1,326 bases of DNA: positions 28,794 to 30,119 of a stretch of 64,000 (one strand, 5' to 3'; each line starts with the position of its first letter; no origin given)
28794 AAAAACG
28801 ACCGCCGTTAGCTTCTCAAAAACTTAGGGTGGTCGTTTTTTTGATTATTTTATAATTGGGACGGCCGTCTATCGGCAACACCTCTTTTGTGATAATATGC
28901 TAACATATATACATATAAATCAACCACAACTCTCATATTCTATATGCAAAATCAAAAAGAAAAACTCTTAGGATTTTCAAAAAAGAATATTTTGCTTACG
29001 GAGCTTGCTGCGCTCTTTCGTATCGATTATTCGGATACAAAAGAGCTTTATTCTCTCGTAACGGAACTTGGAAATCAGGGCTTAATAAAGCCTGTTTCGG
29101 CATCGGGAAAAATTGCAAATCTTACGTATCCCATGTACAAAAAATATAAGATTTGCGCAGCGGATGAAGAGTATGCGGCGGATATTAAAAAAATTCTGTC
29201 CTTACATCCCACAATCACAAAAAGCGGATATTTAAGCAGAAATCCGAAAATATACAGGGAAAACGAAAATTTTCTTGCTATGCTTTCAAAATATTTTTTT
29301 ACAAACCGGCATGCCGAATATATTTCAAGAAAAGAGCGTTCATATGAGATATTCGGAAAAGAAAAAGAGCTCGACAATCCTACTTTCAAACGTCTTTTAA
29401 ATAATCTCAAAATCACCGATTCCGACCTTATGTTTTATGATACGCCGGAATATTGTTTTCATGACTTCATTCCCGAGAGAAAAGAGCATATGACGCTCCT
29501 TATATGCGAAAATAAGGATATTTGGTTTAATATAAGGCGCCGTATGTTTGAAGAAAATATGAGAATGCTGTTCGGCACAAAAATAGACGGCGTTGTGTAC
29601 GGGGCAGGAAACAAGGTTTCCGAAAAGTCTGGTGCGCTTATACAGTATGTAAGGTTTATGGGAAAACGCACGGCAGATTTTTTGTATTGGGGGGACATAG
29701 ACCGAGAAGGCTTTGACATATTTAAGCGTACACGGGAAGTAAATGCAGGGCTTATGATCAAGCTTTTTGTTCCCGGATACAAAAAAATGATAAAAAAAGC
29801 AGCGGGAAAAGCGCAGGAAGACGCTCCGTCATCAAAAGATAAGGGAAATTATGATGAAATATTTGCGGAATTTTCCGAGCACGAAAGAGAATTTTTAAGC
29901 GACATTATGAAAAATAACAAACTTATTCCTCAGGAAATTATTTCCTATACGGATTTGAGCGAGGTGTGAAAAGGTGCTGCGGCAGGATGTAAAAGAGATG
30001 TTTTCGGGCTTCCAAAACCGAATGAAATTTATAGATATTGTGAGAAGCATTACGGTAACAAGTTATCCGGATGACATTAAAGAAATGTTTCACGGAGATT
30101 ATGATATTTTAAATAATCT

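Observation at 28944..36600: Insulated four-gene SMC-like ATPase / Toprim-nuclease operon: Wadjet (JetABCD/MksBEFG)-like architecture in a permuted D-A-B-C order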

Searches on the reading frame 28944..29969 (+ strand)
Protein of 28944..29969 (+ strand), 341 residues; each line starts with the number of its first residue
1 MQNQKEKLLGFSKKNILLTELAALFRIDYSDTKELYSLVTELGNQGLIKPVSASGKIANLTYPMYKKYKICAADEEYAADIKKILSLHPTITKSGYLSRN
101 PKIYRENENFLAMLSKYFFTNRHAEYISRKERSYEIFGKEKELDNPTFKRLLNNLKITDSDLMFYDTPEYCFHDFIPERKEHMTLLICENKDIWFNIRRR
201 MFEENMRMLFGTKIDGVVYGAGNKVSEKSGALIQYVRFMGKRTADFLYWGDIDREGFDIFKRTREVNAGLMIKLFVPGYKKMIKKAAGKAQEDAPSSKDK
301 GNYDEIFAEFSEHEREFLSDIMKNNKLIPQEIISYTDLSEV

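Call 3: search_protein_families(library=pfam, proteins=[window:28944-29969:+], max_evalue=1)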
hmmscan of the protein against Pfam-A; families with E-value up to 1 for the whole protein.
window:28944-29969:+ (341 aa): 1 family
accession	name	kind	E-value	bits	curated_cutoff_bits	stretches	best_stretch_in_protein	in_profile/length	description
PF09983.15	JetD_C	-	8.6e-09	35.4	22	1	217-269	63-109/179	Wadjet protein JetD, C-terminal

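Call 4: search_protein_families(library=padloc, proteins=[window:28944-29969:+], max_evalue=1)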
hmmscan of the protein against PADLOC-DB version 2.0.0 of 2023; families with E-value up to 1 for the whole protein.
window:28944-29969:+ (341 aa): 12 families
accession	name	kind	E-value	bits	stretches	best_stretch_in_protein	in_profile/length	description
PDLC00592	JetD3|JetD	-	1.7e-77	259.1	1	3-340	3-340/346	DUF2239; DUF2220 domain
PDLC00591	JetD3|JetD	-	2e-53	179.9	1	26-339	33-347/350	DUF2239; DUF2220 domain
PDLC00594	JetD3|JetD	-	4.6e-23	80.2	1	29-339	40-335/345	DUF2239; DUF2220 domain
PDLC00593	JetD3|JetD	-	4e-08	30.9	1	127-262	145-268/347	DUF2239; DUF2220 domain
PDLC00530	JetD1|JetD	-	1.8e-06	25.5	1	217-266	270-312/391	DUF2220; DUF3322; DUF2399 domain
PDLC00520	JetD1|JetD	-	3.7e-06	24.2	1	217-266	259-304/398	DUF2220; DUF3322; DUF2399 domain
PDLC00533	JetD1|JetD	-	4.1e-06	24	1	215-266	290-342/409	DUF2220; DUF3322; DUF2399 domain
PDLC00522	JetD1|JetD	-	9.5e-06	22.9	1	217-268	267-311/382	DUF2220; DUF3322; DUF2399 domain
PDLC00531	JetD1|JetD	-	8e-05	20.3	1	238-304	139-202/234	DUF2220; DUF3322; DUF2399 domain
PDLC00527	JetD1|JetD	-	0.00012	19.3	1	238-290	288-341/387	DUF2220; DUF3322; DUF2399 domain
PDLC00523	JetD1|JetD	-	0.0085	13.1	1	245-267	299-321/398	DUF2220; DUF3322; DUF2399 domain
PDLC00521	JetD1|JetD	-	0.014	12.6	1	232-296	292-353/395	DUF2220; DUF3322; DUF2399 domain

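Call 5: search_protein_families(library=ncbifam, proteins=[window:28944-29969:+], max_evalue=1)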
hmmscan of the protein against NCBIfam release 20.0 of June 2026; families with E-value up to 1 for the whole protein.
window:28944-29969:+ (341 aa): 0 families

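Call 25: search_dna_similar(query=window:28944-29969:+, collection=plasmids, mode=protein, max_evalue=0.001, max_rows=25)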
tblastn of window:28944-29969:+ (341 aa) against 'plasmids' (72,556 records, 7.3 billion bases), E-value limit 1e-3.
Records with a match: 9; places in all: 9; records where one place covers at least 80% of the query: 5.
Best place of each record, by identity: <60% 9.
By first word of the organism name: Bacillus 6; Clostridium 1; Collinsella 1; Pontibacillus 1.
By predicted mobility (MOB-suite, as given by PLSDB): non-mobilizable 7; conjugative 2.
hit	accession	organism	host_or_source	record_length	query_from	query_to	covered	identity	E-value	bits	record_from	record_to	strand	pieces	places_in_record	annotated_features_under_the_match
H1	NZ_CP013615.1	Clostridium perfringens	canine,Pure culture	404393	7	334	96%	31.3%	2e-30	129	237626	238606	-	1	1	Wadjet anti-phage system protein JetD domain-containing protein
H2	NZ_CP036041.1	Bacillus mycoides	cell culture,soil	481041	35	335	88%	23.2%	4e-6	56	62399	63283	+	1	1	Wadjet anti-phage system protein JetD domain-containing protein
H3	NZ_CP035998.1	Bacillus mycoides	cell culture,soil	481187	35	335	88%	23.2%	4e-6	56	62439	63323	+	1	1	Wadjet anti-phage system protein JetD domain-containing protein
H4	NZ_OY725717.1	Collinsella aerofaciens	-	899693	89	337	73%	27.7%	8e-13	77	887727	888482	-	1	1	hypothetical protein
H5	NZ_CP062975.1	Pontibacillus sp. ALD_SL1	mangrove mud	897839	63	335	80%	24.7%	3e-14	81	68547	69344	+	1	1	Wadjet anti-phage system protein JetD domain-containing protein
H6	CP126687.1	Bacillus bombysepticus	Microtermes sp. colony Mi106,bacterial ...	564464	33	335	89%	21.9%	6e-5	52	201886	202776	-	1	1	DUF2220 family protein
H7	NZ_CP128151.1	Bacillus albus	bacterial isolate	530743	33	279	72%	26.9%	2e-4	50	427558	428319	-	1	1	Wadjet anti-phage system protein JetD domain-containing protein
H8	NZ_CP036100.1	Bacillus mycoides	cell culture,soil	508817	33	279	72%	26.4%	2e-4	51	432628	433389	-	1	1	Wadjet anti-phage system protein JetD domain-containing protein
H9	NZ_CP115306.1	Bacillus cereus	microbe,Penaeus vannamei pond water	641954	33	279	72%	26.2%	3e-4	50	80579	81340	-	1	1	Wadjet anti-phage system protein JetD domain-containing protein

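Call 26: get_annotated_region(hit=H1, flank=9000)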
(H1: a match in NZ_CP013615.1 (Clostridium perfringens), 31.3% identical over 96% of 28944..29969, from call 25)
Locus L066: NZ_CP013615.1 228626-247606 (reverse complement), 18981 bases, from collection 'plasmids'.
description: Clostridium perfringens strain JP838 plasmid pJFP838A, complete sequence
organism: Clostridium perfringens (NCBI taxid 1502)
taxonomy: Bacteria; Bacillota; Clostridia; Eubacteriales; Clostridiaceae; Clostridium; Clostridium perfringens
host: -; source: canine,Pure culture; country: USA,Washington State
typing (MOB-suite, as given by PLSDB): non-mobilizable
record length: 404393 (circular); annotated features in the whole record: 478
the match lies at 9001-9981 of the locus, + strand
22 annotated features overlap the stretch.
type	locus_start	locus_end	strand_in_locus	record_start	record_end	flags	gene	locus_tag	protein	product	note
CDS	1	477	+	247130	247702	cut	-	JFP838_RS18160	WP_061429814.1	hypothetical protein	-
CDS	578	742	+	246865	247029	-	-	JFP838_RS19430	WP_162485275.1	hypothetical protein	-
CDS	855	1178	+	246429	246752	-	-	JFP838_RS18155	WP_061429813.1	leucine-rich repeat domain-containing protein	-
CDS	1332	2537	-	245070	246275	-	-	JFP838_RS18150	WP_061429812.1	hypothetical protein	-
CDS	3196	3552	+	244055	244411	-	-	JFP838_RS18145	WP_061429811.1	aminoacyl-tRNA hydrolase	-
CDS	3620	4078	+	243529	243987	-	-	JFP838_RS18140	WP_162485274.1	hypothetical protein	-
CDS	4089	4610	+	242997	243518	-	-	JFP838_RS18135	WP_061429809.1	hypothetical protein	-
CDS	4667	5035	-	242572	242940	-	-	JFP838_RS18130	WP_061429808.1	hypothetical protein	-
CDS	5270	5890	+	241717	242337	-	-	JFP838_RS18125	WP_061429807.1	ribonuclease H family protein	-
CDS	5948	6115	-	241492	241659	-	-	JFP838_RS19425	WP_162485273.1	hypothetical protein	-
CDS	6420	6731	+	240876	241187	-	-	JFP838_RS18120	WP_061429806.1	hypothetical protein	-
CDS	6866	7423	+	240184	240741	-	-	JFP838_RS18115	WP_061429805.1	SprT-like domain-containing protein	-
CDS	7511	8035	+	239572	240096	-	-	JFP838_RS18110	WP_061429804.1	dual specificity protein phosphatase family protein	-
CDS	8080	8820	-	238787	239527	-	-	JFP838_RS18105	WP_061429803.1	hypothetical protein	-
CDS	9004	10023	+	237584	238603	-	-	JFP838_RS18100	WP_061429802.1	Wadjet anti-phage system protein JetD domain-containing protein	-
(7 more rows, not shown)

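Call 27: get_annotated_region(hit=H2, flank=9000)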
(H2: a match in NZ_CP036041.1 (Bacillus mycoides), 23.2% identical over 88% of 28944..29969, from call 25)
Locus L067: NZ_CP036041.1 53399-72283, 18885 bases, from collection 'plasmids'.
description: Bacillus mycoides strain BPN573 plasmid p481
organism: Bacillus mycoides (NCBI taxid 1405)
taxonomy: Bacteria; Bacillota; Bacilli; Bacillales; Bacillaceae; Bacillus; Bacillus mycoides
host: -; source: cell culture,soil; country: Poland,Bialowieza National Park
typing (MOB-suite, as given by PLSDB): conjugative; relaxase MOBP; mating-pair formation MPF_T
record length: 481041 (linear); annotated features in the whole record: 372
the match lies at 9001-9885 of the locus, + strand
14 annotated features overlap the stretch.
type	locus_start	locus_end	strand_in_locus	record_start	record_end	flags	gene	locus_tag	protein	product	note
CDS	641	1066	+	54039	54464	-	-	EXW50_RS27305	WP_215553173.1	GTP pyrophosphokinase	-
CDS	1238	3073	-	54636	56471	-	-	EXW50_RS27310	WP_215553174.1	DNA/RNA helicase domain-containing protein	-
CDS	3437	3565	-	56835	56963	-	-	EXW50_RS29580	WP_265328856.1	hypothetical protein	-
CDS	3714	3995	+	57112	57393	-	-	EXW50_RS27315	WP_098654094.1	hypothetical protein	-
CDS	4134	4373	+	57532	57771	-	-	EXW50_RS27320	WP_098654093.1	hypothetical protein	-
CDS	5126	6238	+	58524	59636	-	-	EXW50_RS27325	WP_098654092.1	hypothetical protein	-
CDS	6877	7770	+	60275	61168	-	-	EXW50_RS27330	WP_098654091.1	hypothetical protein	-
CDS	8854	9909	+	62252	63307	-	-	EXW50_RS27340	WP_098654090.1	Wadjet anti-phage system protein JetD domain-containing protein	-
CDS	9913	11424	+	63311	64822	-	-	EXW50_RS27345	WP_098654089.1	hypothetical protein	-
CDS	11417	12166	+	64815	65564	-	-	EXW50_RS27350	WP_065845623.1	DUF6063 family protein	-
CDS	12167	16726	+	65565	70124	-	-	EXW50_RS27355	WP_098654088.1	hypothetical protein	-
CDS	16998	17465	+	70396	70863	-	-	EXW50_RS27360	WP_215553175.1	SLATT domain-containing protein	-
CDS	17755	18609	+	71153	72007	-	-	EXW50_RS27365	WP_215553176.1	DUF2971 domain-containing protein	-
CDS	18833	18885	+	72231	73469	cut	-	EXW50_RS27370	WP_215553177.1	RES domain-containing protein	-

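Call 28: get_annotated_region(hit=H5, flank=9000)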
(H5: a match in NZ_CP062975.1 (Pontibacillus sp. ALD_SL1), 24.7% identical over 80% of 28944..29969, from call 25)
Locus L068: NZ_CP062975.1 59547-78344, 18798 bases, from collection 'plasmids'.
description: Pontibacillus sp. ALD_SL1 plasmid unnamed, complete sequence
organism: Pontibacillus sp. ALD_SL1 (NCBI taxid 2777185)
taxonomy: Bacteria; Bacillota; Bacilli; Bacillales; Bacillaceae; Pontibacillus; Pontibacillus sp. ALD SL1
host: -; source: mangrove mud; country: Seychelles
typing (MOB-suite, as given by PLSDB): non-mobilizable
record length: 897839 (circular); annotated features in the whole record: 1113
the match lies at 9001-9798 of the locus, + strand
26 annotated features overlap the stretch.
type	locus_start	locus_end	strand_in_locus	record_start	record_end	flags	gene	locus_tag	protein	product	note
CDS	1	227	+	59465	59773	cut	-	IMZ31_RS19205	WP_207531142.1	hypothetical protein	-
CDS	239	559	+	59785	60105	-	-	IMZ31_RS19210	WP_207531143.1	hypothetical protein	-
CDS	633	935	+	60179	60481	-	-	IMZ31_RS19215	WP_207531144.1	hypothetical protein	-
CDS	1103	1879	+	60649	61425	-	-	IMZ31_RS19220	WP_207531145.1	HNH endonuclease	-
CDS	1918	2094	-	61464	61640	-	-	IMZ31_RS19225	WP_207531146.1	hypothetical protein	-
CDS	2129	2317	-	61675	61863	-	-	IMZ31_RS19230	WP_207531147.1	hypothetical protein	-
CDS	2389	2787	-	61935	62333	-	-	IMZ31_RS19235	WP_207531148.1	hypothetical protein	-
CDS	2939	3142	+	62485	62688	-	-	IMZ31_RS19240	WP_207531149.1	hypothetical protein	-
CDS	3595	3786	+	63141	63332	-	-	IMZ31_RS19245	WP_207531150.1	hypothetical protein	-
CDS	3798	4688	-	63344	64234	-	murB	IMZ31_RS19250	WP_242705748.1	UDP-N-acetylmuramate dehydrogenase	-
CDS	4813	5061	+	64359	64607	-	-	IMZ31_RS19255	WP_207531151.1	topoisomerase C-terminal repeat-containing protein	-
CDS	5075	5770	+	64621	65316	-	-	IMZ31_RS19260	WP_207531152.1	hypothetical protein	-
CDS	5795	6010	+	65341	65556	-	-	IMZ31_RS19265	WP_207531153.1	hypothetical protein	-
CDS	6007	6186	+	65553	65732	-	-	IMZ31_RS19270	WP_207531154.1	hypothetical protein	-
CDS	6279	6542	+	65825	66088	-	-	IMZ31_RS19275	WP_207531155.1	hypothetical protein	-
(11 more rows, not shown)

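Call 29: search_protein_families(library=padloc, proteins=[L067:8854-9909:+, L067:9913-11424:+, L067:11417-12166:+, L067:12167-16726:+, L066:9004-10023:+, L066:10016-11659:+, L066:11673-12395:+, L066:12406-16758:+], max_evalue=1e-10)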
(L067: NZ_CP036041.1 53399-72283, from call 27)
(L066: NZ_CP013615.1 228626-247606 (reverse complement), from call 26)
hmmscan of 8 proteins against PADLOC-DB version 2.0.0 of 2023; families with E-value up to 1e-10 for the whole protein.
L067:8854-9909:+ (351 aa): 3 families
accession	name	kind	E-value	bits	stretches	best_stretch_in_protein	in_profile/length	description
PDLC00591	JetD3|JetD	-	3.1e-92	307.6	1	2-348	2-347/350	DUF2239; DUF2220 domain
PDLC00592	JetD3|JetD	-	1.9e-51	173.4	1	17-347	11-338/346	DUF2239; DUF2220 domain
PDLC00594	JetD3|JetD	-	7.1e-25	86.1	1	14-348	10-335/345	DUF2239; DUF2220 domain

L067:9913-11424:+ (503 aa): 2 families
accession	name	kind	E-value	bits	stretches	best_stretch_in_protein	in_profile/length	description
PDLC00565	JetA3|JetA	-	1.9e-154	513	1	3-498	3-497/498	Unknown function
PDLC00562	JetA3|JetA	-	1.6e-12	44.9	1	33-289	43-291/536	Unknown function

L067:11417-12166:+ (249 aa): 2 families
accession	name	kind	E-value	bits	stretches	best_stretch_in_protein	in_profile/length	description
PDLC00573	JetB3|JetB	-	2.9e-66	221.1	1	1-247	1-249/254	Unknown function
PDLC00576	JetB3|JetB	-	1.6e-12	45.4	1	4-242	1-232/237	Unknown function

L067:12167-16726:+ (1519 aa): 5 families
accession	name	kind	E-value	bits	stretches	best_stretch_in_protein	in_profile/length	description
PDLC00586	JetC3|JetC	-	5.4e-157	522.6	1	5-1506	4-1481/1486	DUF3584 domain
PDLC00584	JetC3|JetC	-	3.2e-143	476.9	1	5-1490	4-1475/1494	DUF3584 domain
PDLC00582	JetC3|JetC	-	6.8e-38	128.2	1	5-1290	4-1238/1472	DUF3584 domain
PDLC00581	JetC3|JetC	-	5.1e-28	95.5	1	5-1206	4-1171/1473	DUF3584 domain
PDLC00583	JetC3|JetC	-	2.2e-21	73.5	1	3-1183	2-1147/1471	DUF3584 domain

L066:9004-10023:+ (339 aa): 3 families
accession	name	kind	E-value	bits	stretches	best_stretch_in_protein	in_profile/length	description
PDLC00592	JetD3|JetD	-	1.1e-99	332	1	2-333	8-341/346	DUF2239; DUF2220 domain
PDLC00591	JetD3|JetD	-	9e-67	223.9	1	19-332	33-348/350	DUF2239; DUF2220 domain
PDLC00594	JetD3|JetD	-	3.2e-26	90.6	1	19-334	38-338/345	DUF2239; DUF2220 domain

L066:10016-11659:+ (547 aa): 5 families
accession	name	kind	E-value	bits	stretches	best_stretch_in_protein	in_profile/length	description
PDLC00561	JetA3|JetA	-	3.6e-42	142.7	1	6-544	4-535/539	Unknown function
PDLC00562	JetA3|JetA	-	5.6e-30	102.5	1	5-544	6-533/536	Unknown function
PDLC00558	JetA3|JetA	-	1.8e-24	84.3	1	5-527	2-499/511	Unknown function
PDLC00568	JetA3|JetA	-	5e-20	70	1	3-464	4-454/531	Unknown function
PDLC00566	JetA3|JetA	-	4.4e-14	50.3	1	2-444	4-427/503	Unknown function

L066:11673-12395:+ (240 aa): 7 families
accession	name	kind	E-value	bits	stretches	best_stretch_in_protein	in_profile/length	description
PDLC00576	JetB3|JetB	-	3e-88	293.3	1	8-238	2-229/237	Unknown function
PDLC00577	JetB3|JetB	-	4.3e-33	112.8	1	6-237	5-236/241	Unknown function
PDLC00572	JetB3|JetB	-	5.3e-30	102.7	1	7-238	5-233/238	Unknown function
PDLC00571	JetB3|JetB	-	2.2e-28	97.3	1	13-238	9-231/239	Unknown function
PDLC00574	JetB3|JetB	-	9.5e-28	95.4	1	8-236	6-236/249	Unknown function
PDLC00573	JetB3|JetB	-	2e-18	64.4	1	6-238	3-241/254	Unknown function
PDLC00575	JetB3|JetB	-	1.8e-13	48.7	1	16-236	14-233/247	Unknown function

L066:12406-16758:+ (1450 aa): 3 families
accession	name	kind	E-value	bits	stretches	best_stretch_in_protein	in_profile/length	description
PDLC00583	JetC3|JetC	-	3.5e-111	371.1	1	1-1446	1-1471/1471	DUF3584 domain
PDLC00582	JetC3|JetC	-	7.4e-32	108.2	1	1-1126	1-1106/1472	DUF3584 domain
PDLC00581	JetC3|JetC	-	6.2e-18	62.1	1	1-1241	1-1214/1473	DUF3584 domain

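Call 30: search_solved_structures(query=window:28944-29969:+, max_evalue=1, show_alignments=2)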
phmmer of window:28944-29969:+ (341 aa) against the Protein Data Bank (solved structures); distinct sequences matched with E-value up to 1: 0.

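Call 35: search_solved_structures(query=A2, max_evalue=1, show_alignments=2)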
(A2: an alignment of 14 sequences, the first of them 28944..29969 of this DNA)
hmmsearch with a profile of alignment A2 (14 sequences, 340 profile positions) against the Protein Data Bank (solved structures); distinct sequences matched with E-value up to 1: 0.

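Call 41: find_homologous_proteins(query=window:28944-29969:+, max_evalue=0.00001)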
Query window:28944-29969:+ (341 aa): 671 proteins with E <= 0.00001 among 2692 candidates; the best 120 are listed.
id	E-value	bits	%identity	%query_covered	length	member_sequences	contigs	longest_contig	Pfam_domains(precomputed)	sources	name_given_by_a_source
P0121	8.2e-226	766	100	100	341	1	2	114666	PF09983.16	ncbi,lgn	-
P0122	3.6e-175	600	100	78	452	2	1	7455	PF09983.16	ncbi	-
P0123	1.4e-123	430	58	99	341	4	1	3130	PF09983.16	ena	-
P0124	2.1e-123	430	59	98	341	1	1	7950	PF09983.16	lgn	-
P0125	5.8e-122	425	58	99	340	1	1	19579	PF09983.16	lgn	-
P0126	1.2e-121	424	55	99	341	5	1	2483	PF09983.16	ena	-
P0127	1.6e-121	424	58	99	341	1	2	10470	PF09983.16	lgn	-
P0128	2.9e-121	423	57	100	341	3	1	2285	PF09983.16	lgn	-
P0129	3.6e-121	422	58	99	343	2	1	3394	PF09983.16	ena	-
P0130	7.0e-121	421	56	98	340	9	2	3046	PF09983.16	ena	-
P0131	7.3e-121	421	58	99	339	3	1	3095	PF09983.16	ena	-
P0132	7.8e-121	421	57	100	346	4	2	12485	PF09983.16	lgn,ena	-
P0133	1.3e-120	420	56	99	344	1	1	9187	PF09983.16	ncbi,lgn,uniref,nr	ncbi:Wadjet anti-phage system protein JetD domain-containing protein [Oribacterium sp. WCC10]|uniref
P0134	1.4e-120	420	58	99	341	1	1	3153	PF09983.16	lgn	-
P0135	1.5e-120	420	57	98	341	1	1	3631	PF09983.16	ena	-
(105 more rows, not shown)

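Call 42: find_encoding_contigs(protein=P0121, flank=3000, max_places=4)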
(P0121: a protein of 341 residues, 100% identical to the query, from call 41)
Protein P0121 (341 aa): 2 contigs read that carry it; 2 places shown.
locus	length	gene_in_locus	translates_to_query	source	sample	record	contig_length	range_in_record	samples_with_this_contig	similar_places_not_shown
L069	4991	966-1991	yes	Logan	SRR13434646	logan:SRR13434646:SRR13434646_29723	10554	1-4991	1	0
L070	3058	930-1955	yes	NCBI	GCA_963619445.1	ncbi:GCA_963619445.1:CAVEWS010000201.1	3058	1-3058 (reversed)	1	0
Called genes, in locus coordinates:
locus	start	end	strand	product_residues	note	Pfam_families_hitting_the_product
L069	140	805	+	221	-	PF01741:MscL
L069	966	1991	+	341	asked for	PF09983:JetD_C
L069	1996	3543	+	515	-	-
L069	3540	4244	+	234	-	PF19539:DUF6063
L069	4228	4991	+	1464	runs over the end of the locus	-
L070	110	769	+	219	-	PF01741:MscL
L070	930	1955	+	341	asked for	PF09983:JetD_C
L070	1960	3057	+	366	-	?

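Call 55: predict_structure(alignment_id=A4)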
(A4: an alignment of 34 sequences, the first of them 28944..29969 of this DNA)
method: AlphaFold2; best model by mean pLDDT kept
length: 341 residues; sequences in the alignment: 34
mean_pLDDT: 84.5   pTM: 0.57
mean pLDDT of the five models: 84.5, 84.0, 84.0, 82.8, 82.8
residues with pLDDT >= 90: 132; 70-90: 167; 50-70: 37; < 50: 5
segments of 3 or more residues with pLDDT < 50: 168-171
pLDDT, mean of each block of 10 residues (from residue 1): 74 86 89 85 83 67 79 68 87 86 93 94 73 86 92 93 69 75 91 89 89 90 66 77 89 92 88 95 93 80 86 94 93 85 53
secondary structure, 60 per line:
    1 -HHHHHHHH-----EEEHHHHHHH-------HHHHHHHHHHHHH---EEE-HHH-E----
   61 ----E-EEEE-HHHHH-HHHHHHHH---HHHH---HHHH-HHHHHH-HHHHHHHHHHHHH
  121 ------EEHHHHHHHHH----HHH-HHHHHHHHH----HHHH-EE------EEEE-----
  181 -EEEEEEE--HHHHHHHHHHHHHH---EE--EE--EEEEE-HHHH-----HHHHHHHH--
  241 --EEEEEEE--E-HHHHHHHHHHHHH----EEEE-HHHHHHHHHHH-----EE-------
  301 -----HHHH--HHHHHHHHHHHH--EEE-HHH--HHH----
elements in order: H2-9 E15-17 H18-24 H32-44 E48-50 E67-70 H72-76 H78-85 H89-92 H96-99 H101-106 H108-120 H129-137 H146-154 H159-162 E172-175 E182-188 H191-204 E216-220 H222-225 H231-238 E243-249 H254-266 E271-274 H276-286 H306-309 H312-323 E326-328
